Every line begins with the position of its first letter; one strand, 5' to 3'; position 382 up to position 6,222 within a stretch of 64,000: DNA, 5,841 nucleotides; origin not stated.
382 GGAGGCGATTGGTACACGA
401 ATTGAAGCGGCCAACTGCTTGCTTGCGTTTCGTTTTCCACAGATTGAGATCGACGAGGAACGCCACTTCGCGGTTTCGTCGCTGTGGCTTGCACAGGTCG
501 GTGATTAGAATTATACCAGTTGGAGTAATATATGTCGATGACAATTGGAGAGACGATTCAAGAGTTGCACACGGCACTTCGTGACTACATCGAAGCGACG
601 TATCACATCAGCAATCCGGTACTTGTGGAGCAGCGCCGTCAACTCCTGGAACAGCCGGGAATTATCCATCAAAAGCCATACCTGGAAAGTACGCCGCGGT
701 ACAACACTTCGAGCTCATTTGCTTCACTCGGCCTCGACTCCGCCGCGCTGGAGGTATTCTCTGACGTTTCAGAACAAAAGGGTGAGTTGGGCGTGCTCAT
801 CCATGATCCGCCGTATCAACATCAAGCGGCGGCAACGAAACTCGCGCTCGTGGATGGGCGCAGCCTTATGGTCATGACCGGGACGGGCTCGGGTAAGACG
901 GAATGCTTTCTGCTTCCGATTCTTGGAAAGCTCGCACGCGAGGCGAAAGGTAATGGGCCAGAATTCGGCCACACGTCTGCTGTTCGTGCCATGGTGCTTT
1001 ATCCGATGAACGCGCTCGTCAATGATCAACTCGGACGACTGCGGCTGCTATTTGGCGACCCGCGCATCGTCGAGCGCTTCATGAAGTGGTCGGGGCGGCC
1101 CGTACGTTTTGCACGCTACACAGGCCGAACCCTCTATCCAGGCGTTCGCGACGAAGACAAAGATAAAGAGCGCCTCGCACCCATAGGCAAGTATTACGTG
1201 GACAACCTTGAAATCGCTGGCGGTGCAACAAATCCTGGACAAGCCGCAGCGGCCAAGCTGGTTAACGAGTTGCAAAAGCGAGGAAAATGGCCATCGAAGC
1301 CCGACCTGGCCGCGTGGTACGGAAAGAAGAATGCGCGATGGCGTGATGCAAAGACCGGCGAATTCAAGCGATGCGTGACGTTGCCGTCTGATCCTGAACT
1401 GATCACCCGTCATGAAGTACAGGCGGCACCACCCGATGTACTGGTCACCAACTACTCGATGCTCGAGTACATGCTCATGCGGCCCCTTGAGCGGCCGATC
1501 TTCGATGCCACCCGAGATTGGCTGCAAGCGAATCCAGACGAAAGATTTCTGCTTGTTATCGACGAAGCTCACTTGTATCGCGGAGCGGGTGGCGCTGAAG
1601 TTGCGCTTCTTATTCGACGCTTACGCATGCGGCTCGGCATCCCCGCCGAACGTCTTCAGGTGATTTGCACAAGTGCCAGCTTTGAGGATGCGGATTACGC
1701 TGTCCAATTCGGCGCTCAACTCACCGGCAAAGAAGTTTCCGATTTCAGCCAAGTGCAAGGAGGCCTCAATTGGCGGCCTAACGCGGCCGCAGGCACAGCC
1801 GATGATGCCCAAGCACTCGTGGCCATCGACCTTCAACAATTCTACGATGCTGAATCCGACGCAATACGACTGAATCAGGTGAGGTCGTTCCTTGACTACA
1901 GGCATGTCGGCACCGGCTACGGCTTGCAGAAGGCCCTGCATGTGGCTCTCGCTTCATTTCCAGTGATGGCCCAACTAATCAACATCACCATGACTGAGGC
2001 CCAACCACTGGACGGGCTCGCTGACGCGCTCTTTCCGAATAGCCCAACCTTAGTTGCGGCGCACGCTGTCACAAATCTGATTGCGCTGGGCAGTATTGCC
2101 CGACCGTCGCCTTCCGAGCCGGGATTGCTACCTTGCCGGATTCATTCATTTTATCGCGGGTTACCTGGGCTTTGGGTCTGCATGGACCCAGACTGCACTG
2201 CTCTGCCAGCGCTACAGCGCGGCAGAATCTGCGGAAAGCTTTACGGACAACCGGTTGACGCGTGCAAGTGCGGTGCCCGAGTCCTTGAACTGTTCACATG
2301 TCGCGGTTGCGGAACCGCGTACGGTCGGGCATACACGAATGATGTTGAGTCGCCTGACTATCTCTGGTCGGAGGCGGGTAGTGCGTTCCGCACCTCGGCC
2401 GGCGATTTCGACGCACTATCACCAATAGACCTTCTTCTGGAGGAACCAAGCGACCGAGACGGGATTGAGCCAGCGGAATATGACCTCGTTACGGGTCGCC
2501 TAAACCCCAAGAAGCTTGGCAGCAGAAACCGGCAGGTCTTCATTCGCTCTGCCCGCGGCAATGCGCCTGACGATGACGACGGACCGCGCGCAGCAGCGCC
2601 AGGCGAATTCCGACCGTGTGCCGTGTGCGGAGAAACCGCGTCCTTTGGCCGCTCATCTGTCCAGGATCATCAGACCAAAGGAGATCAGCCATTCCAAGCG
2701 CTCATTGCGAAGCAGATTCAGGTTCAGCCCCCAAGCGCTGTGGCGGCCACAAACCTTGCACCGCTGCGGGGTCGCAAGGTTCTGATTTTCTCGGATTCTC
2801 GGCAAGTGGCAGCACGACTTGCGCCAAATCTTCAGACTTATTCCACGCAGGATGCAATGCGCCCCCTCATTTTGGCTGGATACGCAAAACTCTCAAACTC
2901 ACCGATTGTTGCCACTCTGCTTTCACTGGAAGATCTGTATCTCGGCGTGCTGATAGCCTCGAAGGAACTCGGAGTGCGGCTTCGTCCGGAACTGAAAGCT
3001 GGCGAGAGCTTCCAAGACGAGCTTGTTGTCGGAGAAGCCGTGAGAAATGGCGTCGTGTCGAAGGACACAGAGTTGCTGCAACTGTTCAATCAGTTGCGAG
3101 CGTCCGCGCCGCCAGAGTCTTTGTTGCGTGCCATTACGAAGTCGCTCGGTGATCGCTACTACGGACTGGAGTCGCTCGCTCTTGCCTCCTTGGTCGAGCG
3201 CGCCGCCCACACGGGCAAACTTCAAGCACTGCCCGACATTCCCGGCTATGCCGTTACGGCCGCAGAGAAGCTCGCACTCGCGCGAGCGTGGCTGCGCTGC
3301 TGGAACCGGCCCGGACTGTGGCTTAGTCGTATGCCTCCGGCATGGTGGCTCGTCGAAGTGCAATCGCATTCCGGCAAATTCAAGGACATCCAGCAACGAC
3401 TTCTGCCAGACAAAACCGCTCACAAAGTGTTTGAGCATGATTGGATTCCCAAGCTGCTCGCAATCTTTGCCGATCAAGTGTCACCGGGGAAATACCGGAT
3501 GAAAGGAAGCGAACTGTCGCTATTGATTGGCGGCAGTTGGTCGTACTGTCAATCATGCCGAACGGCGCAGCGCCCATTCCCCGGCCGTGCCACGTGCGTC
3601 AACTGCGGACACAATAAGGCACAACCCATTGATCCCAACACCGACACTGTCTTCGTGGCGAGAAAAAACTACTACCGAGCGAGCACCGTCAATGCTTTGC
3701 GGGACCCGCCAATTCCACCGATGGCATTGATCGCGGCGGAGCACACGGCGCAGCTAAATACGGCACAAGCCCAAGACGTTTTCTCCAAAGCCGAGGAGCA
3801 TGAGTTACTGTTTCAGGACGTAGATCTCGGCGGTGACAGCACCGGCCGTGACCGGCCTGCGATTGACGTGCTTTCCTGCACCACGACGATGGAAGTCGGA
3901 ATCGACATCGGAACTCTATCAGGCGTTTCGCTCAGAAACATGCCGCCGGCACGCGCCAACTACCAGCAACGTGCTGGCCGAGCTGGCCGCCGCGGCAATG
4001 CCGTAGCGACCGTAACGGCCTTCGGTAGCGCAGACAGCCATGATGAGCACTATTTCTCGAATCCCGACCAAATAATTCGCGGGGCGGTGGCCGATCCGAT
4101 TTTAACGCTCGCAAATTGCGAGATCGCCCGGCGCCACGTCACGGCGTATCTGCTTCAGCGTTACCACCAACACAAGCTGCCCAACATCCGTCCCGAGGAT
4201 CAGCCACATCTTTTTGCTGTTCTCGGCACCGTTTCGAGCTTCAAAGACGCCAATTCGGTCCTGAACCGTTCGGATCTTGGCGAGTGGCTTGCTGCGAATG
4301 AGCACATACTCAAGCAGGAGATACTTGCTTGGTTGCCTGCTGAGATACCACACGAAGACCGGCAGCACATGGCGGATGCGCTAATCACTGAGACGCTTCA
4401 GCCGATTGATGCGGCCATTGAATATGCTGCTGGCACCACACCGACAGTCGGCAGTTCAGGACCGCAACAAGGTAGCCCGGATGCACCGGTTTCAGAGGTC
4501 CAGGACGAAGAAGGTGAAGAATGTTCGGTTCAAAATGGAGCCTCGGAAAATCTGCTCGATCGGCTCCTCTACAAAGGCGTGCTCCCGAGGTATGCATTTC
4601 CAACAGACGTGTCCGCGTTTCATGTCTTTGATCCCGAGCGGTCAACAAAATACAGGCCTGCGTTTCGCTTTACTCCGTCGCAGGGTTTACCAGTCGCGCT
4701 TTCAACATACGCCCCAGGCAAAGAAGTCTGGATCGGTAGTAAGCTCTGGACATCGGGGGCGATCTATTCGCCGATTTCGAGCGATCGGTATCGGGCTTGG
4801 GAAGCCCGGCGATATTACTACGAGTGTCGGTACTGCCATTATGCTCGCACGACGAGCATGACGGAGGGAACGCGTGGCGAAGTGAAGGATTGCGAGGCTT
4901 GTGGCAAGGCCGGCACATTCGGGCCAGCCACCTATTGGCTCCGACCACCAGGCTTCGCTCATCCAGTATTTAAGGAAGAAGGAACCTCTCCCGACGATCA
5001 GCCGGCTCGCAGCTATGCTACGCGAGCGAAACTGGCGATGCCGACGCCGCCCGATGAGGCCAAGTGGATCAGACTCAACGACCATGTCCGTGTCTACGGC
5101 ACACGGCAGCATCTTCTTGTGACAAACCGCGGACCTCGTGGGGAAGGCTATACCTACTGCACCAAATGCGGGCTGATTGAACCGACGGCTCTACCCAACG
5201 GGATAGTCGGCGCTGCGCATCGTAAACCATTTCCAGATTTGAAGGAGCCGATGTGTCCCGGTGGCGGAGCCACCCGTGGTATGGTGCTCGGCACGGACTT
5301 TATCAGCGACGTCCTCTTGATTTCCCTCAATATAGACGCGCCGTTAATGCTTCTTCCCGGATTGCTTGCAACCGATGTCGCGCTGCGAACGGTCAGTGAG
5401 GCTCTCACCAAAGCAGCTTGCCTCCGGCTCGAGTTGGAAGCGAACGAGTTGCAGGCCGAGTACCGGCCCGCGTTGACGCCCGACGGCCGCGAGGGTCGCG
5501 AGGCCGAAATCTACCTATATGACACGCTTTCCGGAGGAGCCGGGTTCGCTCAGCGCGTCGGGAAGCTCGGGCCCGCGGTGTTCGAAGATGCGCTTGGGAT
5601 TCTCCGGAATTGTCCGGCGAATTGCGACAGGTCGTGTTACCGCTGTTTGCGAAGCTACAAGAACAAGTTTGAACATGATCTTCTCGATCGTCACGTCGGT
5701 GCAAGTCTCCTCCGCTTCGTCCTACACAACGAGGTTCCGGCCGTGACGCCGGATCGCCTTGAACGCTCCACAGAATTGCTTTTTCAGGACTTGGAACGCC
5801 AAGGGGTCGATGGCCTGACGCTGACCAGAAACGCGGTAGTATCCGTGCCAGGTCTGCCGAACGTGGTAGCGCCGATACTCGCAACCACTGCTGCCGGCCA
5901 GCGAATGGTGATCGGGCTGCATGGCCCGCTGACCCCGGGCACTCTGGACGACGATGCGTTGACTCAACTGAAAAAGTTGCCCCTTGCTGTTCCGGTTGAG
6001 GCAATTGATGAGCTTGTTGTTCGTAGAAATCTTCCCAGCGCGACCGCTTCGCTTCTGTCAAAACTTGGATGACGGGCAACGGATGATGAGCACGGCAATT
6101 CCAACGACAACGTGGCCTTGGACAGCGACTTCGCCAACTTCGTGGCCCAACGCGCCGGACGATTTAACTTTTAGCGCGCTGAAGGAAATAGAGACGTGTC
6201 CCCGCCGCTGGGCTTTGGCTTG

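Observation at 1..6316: Foreign helicase-centred operon (candidate anti-phage system, DruE/DrmAB-like core with non-canonical partners), cut by the left window edge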

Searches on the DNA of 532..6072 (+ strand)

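Call 38: search_dna_similar(query=L021:11099-15098:+, collection=ecoli_genomes, mode=distant, max_rows=10, max_evalue=0.001)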
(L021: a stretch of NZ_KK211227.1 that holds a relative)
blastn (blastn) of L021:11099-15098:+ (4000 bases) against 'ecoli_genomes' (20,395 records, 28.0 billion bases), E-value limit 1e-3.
No match.
